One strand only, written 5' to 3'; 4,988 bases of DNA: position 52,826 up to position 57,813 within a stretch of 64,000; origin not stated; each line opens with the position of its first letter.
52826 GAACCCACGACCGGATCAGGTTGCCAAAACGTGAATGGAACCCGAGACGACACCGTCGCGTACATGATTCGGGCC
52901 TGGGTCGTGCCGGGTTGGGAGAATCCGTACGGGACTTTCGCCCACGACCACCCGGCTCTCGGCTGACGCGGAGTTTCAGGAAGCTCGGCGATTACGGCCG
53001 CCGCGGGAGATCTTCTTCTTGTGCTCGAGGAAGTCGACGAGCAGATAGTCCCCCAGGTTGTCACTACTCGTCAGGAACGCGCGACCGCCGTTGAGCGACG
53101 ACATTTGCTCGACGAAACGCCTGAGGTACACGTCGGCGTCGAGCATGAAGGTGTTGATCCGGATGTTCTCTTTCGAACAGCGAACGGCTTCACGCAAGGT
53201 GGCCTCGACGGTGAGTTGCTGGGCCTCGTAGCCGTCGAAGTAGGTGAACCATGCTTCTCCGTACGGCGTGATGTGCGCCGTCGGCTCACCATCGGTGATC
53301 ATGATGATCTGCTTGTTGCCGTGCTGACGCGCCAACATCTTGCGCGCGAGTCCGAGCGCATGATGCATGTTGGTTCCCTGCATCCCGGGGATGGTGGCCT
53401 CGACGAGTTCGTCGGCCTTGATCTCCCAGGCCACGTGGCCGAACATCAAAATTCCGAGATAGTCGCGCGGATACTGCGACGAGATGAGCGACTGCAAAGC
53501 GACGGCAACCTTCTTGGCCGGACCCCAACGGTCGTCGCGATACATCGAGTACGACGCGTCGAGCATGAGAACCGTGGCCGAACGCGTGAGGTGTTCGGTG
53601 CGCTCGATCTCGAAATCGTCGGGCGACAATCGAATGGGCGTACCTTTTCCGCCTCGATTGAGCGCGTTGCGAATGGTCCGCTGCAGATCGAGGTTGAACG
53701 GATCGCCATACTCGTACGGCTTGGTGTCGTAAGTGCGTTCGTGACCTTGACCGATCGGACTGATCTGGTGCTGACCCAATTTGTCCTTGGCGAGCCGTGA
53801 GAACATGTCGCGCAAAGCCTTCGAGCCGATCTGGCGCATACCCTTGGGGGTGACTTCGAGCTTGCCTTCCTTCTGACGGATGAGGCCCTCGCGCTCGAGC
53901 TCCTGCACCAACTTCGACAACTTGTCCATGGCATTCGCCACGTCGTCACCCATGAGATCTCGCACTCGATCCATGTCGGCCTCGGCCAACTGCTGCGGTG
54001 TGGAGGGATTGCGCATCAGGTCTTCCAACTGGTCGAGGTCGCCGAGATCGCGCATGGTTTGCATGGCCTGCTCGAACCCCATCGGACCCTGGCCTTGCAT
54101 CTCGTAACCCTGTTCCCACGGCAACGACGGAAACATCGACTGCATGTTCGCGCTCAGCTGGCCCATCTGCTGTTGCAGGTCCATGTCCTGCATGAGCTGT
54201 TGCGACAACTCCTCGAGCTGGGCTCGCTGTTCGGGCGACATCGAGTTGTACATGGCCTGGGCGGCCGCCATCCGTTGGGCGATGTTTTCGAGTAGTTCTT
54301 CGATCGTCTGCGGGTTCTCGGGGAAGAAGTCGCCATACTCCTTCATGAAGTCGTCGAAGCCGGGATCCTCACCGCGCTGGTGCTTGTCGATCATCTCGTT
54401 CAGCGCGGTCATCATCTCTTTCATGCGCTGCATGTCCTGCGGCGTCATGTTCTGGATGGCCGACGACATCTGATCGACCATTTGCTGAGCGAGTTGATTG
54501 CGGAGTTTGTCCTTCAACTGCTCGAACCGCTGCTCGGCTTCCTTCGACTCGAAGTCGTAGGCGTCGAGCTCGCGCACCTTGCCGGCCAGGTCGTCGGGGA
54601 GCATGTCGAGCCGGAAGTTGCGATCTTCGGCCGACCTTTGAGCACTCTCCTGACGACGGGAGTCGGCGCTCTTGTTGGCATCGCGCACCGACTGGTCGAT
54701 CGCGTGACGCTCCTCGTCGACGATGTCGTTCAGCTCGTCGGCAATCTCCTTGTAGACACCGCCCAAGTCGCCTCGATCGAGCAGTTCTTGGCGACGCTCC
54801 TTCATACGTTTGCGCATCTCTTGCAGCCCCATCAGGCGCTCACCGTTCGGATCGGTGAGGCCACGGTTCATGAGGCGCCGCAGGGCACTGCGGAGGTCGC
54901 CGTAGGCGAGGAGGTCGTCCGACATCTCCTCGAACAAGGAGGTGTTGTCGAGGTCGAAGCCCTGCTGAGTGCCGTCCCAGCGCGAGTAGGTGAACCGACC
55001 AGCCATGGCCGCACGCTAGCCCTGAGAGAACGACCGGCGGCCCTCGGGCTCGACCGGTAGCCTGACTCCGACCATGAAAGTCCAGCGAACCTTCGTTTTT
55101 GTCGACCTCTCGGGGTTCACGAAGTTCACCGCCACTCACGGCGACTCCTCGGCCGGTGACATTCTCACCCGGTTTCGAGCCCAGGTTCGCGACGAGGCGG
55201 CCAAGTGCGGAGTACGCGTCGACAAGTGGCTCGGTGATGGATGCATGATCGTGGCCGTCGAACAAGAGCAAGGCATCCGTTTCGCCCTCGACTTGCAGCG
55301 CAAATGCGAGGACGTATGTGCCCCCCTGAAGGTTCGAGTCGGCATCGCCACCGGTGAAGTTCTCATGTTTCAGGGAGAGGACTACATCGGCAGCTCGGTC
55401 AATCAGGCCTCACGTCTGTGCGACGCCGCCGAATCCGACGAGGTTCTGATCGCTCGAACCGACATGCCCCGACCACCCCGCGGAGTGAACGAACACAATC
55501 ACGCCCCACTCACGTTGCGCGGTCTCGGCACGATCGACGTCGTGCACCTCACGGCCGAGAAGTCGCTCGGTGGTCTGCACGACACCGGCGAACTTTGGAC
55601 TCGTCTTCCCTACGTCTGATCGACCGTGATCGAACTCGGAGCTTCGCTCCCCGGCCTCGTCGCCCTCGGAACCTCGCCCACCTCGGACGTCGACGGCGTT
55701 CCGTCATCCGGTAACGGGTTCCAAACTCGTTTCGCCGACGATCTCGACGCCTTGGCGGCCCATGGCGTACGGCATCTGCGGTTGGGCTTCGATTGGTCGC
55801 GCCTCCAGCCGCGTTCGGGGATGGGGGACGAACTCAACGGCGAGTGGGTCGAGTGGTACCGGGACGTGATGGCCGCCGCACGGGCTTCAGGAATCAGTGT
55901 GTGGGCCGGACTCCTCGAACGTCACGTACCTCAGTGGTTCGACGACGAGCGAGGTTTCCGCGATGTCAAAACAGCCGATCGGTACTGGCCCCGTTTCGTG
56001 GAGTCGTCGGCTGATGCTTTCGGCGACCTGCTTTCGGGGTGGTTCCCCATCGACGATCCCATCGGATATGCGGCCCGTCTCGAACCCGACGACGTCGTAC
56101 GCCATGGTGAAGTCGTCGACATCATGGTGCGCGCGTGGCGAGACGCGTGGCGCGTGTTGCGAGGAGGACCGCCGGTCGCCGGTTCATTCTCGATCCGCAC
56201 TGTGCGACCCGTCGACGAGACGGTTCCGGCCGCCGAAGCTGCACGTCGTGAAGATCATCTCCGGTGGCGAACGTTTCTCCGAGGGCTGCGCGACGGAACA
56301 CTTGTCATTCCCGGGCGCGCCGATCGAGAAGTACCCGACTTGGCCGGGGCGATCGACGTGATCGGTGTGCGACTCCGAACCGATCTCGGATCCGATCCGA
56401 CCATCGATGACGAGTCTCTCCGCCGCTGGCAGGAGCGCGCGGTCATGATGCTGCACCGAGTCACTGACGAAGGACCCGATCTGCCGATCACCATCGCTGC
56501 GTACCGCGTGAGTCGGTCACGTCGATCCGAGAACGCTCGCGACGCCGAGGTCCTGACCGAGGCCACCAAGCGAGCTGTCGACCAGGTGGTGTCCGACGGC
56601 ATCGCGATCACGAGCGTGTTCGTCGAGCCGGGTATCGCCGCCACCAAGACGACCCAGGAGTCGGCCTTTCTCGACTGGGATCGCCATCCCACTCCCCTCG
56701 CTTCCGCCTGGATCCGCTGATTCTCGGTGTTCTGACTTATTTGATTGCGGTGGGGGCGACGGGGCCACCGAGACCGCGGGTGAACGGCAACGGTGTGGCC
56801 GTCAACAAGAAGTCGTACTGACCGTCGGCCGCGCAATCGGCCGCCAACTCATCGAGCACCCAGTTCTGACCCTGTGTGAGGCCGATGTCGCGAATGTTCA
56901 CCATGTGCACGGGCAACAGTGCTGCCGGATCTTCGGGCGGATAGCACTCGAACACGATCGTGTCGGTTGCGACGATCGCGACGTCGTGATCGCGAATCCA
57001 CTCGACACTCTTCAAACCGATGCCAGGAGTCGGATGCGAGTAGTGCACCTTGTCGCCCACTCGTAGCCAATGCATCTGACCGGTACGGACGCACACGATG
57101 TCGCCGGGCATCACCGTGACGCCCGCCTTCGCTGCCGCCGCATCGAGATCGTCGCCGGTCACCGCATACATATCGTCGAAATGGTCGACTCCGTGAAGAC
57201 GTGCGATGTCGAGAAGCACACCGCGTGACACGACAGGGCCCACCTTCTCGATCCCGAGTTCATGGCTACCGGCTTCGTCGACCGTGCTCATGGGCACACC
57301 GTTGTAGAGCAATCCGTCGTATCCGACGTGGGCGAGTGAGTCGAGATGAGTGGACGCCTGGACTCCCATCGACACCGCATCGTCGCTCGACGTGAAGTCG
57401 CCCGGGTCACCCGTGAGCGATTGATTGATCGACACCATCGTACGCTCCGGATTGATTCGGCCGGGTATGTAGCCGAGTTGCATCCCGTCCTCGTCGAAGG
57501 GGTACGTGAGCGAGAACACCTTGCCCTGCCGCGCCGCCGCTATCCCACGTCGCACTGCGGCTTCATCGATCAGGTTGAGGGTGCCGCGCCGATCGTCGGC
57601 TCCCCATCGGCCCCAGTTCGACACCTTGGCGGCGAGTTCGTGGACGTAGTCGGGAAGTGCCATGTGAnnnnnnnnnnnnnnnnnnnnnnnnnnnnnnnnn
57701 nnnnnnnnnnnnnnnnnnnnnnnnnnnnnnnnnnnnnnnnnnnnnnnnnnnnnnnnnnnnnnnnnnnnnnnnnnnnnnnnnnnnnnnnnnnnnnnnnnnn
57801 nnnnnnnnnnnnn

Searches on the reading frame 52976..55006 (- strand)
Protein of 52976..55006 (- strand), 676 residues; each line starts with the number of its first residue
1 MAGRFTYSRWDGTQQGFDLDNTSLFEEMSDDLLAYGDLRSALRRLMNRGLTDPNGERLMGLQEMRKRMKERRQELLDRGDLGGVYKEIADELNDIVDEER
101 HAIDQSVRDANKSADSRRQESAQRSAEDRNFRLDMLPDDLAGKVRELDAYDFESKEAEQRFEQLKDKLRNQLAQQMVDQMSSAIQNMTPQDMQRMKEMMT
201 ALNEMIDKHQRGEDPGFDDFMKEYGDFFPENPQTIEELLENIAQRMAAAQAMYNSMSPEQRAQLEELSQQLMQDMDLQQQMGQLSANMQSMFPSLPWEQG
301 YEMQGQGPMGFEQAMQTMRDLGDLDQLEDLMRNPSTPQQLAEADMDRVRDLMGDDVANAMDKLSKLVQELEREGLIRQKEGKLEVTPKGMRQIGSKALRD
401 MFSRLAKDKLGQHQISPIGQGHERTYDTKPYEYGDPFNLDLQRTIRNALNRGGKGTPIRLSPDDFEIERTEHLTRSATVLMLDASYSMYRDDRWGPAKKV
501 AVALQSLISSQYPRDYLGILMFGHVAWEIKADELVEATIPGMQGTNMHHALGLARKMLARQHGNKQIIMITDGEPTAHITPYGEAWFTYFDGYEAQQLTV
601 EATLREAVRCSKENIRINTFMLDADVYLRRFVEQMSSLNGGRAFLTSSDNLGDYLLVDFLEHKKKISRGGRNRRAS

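Call 14: search_protein_families(library=pfam, proteins=[window:52976-55006:-], max_evalue=0.001)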
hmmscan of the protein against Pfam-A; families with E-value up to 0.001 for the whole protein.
window:52976-55006:- (676 aa): 2 families
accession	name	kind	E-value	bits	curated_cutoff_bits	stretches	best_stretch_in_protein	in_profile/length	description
PF13519.12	VWA_2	-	7e-07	30.3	27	1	478-574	1-107/107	von Willebrand factor type A domain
PF06969.22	HemN_C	-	6.8e-05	23.3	24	1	344-390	22-65/67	HemN C-terminal domain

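Call 51: search_protein_families(library=ncbifam, proteins=[window:52976-55006:-], max_evalue=0.01)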
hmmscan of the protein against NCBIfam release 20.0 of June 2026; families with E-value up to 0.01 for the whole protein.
window:52976-55006:- (676 aa): 1 family
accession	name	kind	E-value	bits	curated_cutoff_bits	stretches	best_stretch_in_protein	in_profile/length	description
TIGR02442.1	Cob-chelat-sub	hypoth_equivalog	1.5e-05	23.6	779.45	1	404-574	403-582/641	putative cobaltochelatase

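Call 52: search_protein_families(library=padloc, proteins=[window:52976-55006:-], max_evalue=0.01)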
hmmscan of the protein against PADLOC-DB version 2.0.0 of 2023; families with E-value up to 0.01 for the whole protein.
window:52976-55006:- (676 aa): 3 families
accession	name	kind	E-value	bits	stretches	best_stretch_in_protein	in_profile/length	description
PDLC01879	CARF3--CARF_TM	-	0.00098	16.8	0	361-391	185-215/222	-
PDLC03865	LmuB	-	0.0017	14.6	1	85-287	553-755/1007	-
PDLC03923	MkoB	-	0.0073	13.3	0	363-392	67-96/454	-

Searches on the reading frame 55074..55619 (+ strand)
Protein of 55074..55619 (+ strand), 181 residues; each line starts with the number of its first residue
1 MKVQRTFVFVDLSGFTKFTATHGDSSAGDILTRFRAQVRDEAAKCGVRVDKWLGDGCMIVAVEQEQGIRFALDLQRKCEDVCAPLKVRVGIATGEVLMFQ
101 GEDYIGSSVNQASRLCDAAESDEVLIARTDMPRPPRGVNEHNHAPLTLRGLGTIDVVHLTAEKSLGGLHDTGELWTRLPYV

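Call 15: search_protein_families(library=pfam, proteins=[window:55074-55619:+], max_evalue=0.001)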
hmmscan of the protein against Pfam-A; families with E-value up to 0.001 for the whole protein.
window:55074-55619:+ (181 aa): 1 family
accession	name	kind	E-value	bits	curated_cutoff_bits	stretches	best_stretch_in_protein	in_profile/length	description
PF00211.25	Guanylate_cyc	-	1.4e-07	31.7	21.9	1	6-129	10-150/183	Adenylate and Guanylate cyclase catalytic domain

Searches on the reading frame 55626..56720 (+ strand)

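Call 15: search_protein_families(library=pfam, proteins=[window:55626-56720:+], max_evalue=0.001)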
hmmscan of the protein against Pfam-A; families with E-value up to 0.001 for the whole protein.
window:55626-56720:+ (364 aa): 1 family
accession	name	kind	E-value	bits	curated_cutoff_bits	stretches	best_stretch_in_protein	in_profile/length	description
PF00232.24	Glyco_hydro_1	-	4.4e-11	42.3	22.6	1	34-218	58-250/453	Glycosyl hydrolase family 1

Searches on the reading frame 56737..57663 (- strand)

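Call 15: search_protein_families(library=pfam, proteins=[window:56737-57663:-], max_evalue=0.001)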
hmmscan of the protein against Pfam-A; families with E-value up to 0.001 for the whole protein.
window:56737-57663:- (308 aa): 1 family
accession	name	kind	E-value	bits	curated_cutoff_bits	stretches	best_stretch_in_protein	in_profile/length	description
PF04199.19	Cyclase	-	1.6e-21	77.4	23.1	1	52-238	3-140/142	Putative cyclase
